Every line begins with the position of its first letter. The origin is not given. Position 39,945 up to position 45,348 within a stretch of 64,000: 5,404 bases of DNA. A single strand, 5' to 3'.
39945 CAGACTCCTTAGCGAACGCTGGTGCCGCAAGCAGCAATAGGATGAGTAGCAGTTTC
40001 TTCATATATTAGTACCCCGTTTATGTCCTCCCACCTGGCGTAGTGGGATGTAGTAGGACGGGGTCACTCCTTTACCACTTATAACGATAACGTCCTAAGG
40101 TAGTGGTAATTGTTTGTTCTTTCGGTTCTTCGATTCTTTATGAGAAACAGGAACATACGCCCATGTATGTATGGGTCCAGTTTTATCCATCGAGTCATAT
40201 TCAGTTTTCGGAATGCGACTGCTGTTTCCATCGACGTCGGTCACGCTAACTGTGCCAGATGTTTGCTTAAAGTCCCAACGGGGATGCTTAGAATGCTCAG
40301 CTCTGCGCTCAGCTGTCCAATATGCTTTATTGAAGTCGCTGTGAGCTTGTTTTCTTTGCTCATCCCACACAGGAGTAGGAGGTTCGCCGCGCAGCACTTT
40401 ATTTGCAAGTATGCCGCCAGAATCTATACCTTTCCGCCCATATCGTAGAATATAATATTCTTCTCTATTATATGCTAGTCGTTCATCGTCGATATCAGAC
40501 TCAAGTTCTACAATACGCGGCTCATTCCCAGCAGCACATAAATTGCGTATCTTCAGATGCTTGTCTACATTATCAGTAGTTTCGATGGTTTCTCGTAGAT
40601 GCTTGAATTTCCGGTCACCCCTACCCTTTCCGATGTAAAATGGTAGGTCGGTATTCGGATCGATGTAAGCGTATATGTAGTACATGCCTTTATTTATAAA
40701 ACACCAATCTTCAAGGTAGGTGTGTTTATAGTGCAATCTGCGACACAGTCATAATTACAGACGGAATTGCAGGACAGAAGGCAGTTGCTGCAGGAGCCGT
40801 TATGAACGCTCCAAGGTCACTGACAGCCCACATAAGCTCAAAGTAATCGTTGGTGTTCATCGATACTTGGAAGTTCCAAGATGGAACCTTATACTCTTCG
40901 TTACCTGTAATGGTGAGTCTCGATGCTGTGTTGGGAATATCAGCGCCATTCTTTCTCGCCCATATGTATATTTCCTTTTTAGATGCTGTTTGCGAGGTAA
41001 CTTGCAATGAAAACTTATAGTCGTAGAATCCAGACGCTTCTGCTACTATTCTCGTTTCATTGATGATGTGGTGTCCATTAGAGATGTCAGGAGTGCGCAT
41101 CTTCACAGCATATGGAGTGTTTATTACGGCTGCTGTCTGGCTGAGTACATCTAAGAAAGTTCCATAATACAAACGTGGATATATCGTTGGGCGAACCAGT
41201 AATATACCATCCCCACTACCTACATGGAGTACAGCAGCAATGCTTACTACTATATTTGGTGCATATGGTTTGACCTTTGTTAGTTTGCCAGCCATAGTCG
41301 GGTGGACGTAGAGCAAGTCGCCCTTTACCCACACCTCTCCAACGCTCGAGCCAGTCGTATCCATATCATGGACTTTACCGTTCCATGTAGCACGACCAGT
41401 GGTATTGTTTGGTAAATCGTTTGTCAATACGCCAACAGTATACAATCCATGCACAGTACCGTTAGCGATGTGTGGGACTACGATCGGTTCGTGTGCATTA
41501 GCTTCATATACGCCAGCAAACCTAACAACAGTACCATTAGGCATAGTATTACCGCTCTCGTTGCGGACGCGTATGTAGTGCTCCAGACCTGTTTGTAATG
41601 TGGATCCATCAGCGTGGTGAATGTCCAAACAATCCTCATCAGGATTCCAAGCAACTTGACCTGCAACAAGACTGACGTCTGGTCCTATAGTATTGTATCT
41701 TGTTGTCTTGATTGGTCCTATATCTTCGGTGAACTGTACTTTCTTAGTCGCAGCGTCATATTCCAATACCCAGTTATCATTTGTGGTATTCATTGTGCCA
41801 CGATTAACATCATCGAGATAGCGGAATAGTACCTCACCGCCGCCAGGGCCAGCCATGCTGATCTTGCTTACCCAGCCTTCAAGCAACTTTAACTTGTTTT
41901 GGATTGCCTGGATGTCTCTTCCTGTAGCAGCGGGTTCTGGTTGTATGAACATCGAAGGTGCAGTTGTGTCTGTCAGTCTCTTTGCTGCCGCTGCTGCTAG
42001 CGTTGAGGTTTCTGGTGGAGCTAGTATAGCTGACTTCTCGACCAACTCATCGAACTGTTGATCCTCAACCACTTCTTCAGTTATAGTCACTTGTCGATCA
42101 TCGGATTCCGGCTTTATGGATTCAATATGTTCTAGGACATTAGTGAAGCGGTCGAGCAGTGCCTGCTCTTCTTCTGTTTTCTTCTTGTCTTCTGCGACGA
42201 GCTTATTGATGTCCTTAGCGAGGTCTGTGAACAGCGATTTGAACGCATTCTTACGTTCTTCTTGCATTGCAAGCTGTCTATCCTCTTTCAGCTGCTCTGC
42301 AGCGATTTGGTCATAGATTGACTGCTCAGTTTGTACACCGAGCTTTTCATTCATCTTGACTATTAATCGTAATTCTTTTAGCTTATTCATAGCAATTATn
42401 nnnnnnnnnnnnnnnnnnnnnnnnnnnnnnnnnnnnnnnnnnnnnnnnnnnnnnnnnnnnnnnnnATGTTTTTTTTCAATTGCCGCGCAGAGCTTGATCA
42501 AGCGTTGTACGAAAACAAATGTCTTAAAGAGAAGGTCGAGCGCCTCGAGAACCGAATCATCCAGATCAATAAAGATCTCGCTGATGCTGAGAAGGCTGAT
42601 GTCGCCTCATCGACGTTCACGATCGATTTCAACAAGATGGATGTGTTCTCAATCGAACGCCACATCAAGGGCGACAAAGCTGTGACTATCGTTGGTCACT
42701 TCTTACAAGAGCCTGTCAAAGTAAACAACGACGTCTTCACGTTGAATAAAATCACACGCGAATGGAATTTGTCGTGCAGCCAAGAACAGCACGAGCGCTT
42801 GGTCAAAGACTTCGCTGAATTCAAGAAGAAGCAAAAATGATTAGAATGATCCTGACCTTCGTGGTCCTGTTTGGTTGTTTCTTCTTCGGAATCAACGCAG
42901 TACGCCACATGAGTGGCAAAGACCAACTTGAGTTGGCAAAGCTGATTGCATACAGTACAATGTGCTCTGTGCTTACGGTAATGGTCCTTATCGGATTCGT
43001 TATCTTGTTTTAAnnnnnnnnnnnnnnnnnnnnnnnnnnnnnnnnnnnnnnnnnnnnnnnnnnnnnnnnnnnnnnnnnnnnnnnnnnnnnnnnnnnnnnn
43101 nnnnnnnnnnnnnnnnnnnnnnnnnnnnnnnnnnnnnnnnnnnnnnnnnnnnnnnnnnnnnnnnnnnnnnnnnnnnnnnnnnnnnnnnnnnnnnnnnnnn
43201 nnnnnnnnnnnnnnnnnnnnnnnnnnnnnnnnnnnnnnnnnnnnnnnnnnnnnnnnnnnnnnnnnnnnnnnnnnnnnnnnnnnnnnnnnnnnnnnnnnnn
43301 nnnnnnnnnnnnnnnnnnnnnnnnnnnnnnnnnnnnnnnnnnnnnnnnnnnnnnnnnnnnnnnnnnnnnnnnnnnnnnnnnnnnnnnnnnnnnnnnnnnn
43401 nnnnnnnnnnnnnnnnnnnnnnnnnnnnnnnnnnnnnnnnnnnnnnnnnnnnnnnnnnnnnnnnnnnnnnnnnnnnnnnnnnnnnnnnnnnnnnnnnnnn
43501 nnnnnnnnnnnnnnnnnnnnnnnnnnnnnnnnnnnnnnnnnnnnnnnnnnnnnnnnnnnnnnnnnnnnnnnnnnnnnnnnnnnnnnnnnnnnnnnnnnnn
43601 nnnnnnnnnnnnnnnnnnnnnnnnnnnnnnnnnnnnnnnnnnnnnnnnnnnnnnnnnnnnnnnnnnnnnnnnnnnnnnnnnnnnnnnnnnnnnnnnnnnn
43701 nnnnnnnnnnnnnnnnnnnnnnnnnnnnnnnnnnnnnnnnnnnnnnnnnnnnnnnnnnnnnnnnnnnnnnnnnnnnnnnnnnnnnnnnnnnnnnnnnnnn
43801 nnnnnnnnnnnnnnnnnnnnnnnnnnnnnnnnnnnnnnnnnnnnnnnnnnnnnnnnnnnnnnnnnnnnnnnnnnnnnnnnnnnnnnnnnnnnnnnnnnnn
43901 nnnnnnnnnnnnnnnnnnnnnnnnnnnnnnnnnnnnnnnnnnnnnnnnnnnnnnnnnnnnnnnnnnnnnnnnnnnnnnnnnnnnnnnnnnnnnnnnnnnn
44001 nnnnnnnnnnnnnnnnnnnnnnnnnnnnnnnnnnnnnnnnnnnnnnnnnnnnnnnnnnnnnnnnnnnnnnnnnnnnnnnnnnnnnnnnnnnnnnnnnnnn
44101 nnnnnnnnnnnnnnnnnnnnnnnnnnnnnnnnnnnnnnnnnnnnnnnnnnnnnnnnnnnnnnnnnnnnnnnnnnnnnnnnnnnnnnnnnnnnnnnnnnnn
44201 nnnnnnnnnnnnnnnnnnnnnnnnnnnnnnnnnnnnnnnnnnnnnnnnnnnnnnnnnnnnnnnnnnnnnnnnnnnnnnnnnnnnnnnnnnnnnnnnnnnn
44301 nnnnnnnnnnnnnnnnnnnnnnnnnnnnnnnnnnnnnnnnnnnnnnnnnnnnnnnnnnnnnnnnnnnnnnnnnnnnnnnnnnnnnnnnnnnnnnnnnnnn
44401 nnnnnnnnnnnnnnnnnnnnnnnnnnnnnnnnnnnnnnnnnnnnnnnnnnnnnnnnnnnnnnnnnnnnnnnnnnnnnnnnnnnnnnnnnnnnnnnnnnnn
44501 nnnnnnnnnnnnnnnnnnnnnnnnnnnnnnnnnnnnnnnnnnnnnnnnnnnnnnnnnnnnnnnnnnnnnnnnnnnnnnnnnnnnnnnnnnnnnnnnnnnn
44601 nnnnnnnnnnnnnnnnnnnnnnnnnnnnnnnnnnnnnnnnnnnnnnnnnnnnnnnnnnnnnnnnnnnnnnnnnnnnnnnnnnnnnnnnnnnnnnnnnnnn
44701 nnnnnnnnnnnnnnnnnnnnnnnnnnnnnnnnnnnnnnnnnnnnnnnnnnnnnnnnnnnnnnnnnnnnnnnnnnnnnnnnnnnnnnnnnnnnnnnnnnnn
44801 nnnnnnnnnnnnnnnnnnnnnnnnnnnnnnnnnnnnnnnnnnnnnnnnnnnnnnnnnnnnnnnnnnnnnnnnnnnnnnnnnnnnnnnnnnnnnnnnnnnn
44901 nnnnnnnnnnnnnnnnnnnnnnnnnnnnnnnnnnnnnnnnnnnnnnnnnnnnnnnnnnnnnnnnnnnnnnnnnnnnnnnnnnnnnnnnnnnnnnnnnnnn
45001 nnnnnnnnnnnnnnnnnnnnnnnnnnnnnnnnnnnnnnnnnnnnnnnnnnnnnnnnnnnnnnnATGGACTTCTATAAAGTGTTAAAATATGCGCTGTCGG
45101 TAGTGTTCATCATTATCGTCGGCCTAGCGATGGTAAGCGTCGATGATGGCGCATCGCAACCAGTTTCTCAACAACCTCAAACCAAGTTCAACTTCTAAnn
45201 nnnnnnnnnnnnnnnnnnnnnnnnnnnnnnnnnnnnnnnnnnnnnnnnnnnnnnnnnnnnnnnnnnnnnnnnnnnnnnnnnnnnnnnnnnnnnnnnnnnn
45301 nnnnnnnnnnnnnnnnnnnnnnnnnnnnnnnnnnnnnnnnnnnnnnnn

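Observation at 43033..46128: Envelope-directed moron cluster: lipoproteins, SPFH, PspA-like, Gly/His-rich peptide and TAXI-type periplasmic binding protein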

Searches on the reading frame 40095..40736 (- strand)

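Call 8: search_protein_families(library=phrogs, proteins=[window:40095-40736:-], max_evalue=0.00001)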
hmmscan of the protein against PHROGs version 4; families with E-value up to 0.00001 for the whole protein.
window:40095-40736:- (213 aa): 2 families
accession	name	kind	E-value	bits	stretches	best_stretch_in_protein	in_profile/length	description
phrog_5356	-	unknown function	1.1e-13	52.2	1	14-96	11-96/255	-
phrog_15526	-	unknown function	4.8e-06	27.7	0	17-129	2-93/168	-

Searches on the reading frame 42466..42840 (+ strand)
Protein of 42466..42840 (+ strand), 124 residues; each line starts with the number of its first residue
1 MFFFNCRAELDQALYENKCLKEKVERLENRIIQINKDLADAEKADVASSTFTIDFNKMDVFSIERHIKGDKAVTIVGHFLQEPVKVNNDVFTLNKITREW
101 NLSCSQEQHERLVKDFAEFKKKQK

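Call 3: search_protein_families(library=pfam, proteins=[window:42466-42840:+], max_evalue=1)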
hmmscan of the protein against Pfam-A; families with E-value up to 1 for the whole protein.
window:42466-42840:+ (124 aa): 1 family
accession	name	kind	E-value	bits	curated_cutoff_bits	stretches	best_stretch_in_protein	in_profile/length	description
PF06818.20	Fez1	-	0.015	16.2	34.4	1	5-117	70-160/199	Fez1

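Call 4: search_protein_families(library=phrogs, proteins=[window:42466-42840:+], max_evalue=0.01)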
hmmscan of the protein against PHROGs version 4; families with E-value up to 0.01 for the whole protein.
window:42466-42840:+ (124 aa): 0 families

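Call 21: search_protein_families(library=ncbifam, proteins=[window:42466-42840:+], max_evalue=0.1)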
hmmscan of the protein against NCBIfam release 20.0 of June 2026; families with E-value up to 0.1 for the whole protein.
window:42466-42840:+ (124 aa): 1 family
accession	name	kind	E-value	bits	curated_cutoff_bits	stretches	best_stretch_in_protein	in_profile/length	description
NF033930.1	pneumo_PspA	exception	0.095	11.4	850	1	8-68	281-315/659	pneumococcal surface protein A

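Call 22: search_protein_families(library=padloc, proteins=[window:42466-42840:+], max_evalue=0.1)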
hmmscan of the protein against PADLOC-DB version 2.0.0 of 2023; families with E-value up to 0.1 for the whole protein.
window:42466-42840:+ (124 aa): 0 families

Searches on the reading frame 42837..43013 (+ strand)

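Call 3: search_protein_families(library=pfam, proteins=[window:42837-43013:+], max_evalue=1)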
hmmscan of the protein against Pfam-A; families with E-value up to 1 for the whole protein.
window:42837-43013:+ (58 aa): 2 families
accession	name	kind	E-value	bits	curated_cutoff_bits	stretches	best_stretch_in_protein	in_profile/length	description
PF10251.14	PEN-2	-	0.063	14.1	25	1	5-58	19-72/93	Presenilin enhancer-2 subunit of gamma secretase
PF13400.11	Tad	-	0.57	11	22.3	0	5-31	7-33/47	Putative Flp pilus-assembly TadE/G-like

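Call 4: search_protein_families(library=phrogs, proteins=[window:42837-43013:+], max_evalue=0.01)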
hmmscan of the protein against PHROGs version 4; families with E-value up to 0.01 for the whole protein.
window:42837-43013:+ (58 aa): 0 families

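Call 21: search_protein_families(library=ncbifam, proteins=[window:42837-43013:+], max_evalue=0.1)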
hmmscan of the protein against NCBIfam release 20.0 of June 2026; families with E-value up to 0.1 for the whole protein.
window:42837-43013:+ (58 aa): 1 family
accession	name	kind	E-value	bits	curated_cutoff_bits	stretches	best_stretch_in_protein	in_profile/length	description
NF010271.0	PRK13718.1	subfamily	0.0035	17.4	94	1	1-48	14-61/84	conjugal transfer protein TrbE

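Call 22: search_protein_families(library=padloc, proteins=[window:42837-43013:+], max_evalue=0.1)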
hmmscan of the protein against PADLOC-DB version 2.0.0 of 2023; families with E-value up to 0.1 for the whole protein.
window:42837-43013:+ (58 aa): 0 families

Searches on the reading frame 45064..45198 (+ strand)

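Call 3: search_protein_families(library=pfam, proteins=[window:45064-45198:+], max_evalue=1)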
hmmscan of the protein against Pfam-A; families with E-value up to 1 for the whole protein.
window:45064-45198:+ (44 aa): 1 family
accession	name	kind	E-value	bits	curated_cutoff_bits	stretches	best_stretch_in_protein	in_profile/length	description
PF14055.11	NVEALA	-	0.15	12.3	27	1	5-27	2-24/62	NVEALA protein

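Call 4: search_protein_families(library=phrogs, proteins=[window:45064-45198:+], max_evalue=0.01)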
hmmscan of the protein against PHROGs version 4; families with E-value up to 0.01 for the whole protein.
window:45064-45198:+ (44 aa): 0 families

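Call 21: search_protein_families(library=ncbifam, proteins=[window:45064-45198:+], max_evalue=0.1)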
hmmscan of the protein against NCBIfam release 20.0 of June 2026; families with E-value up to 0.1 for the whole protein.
window:45064-45198:+ (44 aa): 0 families

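Call 22: search_protein_families(library=padloc, proteins=[window:45064-45198:+], max_evalue=0.1)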
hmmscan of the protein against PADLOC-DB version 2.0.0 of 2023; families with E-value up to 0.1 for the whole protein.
window:45064-45198:+ (44 aa): 0 families
